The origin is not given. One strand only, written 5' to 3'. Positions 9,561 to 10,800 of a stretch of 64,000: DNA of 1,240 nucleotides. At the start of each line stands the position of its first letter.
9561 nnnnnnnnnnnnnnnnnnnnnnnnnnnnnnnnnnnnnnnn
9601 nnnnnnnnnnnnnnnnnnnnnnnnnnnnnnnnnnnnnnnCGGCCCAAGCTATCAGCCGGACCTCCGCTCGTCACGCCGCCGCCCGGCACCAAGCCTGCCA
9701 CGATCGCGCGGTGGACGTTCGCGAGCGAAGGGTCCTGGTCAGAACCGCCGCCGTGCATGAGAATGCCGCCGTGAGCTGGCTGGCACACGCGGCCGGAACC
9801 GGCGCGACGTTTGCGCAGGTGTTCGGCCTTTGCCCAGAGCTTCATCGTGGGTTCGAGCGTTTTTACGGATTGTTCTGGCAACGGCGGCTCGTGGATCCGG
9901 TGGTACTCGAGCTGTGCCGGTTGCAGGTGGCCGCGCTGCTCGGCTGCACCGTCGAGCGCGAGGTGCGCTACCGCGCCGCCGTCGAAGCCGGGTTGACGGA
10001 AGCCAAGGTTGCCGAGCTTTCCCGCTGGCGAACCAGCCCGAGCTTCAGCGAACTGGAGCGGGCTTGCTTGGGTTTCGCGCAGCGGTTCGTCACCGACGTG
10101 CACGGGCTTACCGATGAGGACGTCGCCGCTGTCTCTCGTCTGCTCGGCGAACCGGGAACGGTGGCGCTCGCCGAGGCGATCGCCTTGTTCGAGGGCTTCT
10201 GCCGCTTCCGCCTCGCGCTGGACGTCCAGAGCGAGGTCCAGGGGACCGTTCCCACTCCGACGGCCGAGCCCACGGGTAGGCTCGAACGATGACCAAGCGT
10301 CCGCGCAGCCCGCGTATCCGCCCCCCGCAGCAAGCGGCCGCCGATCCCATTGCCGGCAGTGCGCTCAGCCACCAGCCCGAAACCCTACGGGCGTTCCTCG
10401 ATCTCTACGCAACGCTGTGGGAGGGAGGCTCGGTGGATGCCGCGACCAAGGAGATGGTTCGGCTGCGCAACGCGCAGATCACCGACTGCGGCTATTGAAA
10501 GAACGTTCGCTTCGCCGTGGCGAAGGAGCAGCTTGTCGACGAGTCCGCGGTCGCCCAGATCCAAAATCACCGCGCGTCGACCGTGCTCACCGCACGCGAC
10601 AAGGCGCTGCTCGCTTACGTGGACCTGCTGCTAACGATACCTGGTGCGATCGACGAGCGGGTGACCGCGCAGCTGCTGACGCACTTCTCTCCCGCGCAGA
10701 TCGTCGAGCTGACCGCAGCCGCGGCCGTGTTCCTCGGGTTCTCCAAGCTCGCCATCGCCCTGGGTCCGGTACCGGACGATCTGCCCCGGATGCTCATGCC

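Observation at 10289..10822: Second AhpD/CMD-family gene read through UGA at the second Cys of CxxC, with a hairpin 11 nt downstream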

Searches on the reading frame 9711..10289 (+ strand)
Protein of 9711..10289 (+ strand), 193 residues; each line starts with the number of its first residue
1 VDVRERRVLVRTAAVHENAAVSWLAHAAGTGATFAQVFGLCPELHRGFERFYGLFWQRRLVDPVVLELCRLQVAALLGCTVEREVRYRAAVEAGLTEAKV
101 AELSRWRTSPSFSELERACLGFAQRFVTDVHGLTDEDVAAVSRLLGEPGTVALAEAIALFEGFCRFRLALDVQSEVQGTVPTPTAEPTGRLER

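Call 9: search_protein_families(library=pfam, proteins=[window:9711-10289:+], max_evalue=0.01)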
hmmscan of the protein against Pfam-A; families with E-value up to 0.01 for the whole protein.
window:9711-10289:+ (193 aa): 1 family
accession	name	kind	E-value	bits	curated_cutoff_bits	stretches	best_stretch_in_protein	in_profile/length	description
PF02627.25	CMD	-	1.5e-10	41.3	23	1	42-124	1-83/84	Carboxymuconolactone decarboxylase family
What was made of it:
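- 9771..10292 (+): Gene A: partner CMD-fold paralogue, 31% identical to B. Its motif has degenerated to C-T-V-E. Its stop overlaps the start of B (ATGA). The longest ORF starts at GTG 9711, but GTG 9771 (MSW...) fits the homologues. Call 9 (PF02627, 41.3 bits).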

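Call 10: search_protein_families(library=ncbifam, proteins=[window:9711-10289:+], max_evalue=0.01)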
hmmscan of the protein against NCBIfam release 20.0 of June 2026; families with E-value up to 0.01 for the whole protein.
window:9711-10289:+ (193 aa): 1 family
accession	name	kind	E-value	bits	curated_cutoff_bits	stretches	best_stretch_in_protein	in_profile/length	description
NF053654.1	GroundWater_YciW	equivalog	9.6e-10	38.5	310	1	37-174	36-173/179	YciW-related (seleno)protein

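Call 51: search_protein_families(library=ncbifam, proteins=[window:9771-10289:+], max_evalue=0.001)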
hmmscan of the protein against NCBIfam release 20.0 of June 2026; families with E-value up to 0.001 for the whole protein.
window:9771-10289:+ (173 aa): 1 family
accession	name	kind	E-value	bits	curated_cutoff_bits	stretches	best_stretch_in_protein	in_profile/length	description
NF053654.1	GroundWater_YciW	equivalog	9.5e-10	38.5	310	1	17-154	36-173/179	YciW-related (seleno)protein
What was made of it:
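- Closest known: NF053654 'YciW-related. Same: It is also a CMD-fold family with Sec/Cys members (calls 10, 51).
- No curated NCBIfam selenoprotein model reaches its cutoff (calls 10, 51).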

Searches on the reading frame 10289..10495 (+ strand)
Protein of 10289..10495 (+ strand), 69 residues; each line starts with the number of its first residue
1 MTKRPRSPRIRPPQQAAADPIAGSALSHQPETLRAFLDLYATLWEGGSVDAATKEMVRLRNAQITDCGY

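Call 57: list_cluster_members(proteins=[P0001, window:10289-10495:+, window:9711-10289:+, window:47608-49158:-])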
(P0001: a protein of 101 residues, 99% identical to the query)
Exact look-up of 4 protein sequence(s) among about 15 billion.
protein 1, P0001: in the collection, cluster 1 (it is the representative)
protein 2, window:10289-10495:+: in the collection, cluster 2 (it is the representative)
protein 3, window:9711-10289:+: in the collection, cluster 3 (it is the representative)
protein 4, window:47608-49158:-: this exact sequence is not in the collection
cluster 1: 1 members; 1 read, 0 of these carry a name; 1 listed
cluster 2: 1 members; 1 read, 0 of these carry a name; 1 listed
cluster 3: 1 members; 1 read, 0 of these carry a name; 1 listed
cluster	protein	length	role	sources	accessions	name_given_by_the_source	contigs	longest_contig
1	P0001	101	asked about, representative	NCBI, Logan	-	-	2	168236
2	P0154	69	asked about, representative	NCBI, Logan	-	-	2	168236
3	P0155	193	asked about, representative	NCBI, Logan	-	-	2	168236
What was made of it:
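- Public gene calls treat the halves as separate small ORFs (call 57).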

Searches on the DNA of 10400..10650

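Call 65: search_rna_families(source=window, start=10400, end=10650, threshold=evalue, max_evalue=10)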
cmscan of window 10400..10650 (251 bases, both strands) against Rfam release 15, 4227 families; matches with E-value up to 10: 1.
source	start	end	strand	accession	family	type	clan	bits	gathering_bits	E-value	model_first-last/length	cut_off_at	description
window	10503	10530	+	RF01549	TB8Cs2H1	Gene; snRNA; snoRNA; HACA-box;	-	12.8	40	6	1-65/65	no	Trypanosomatid snoRNA TB8Cs2H1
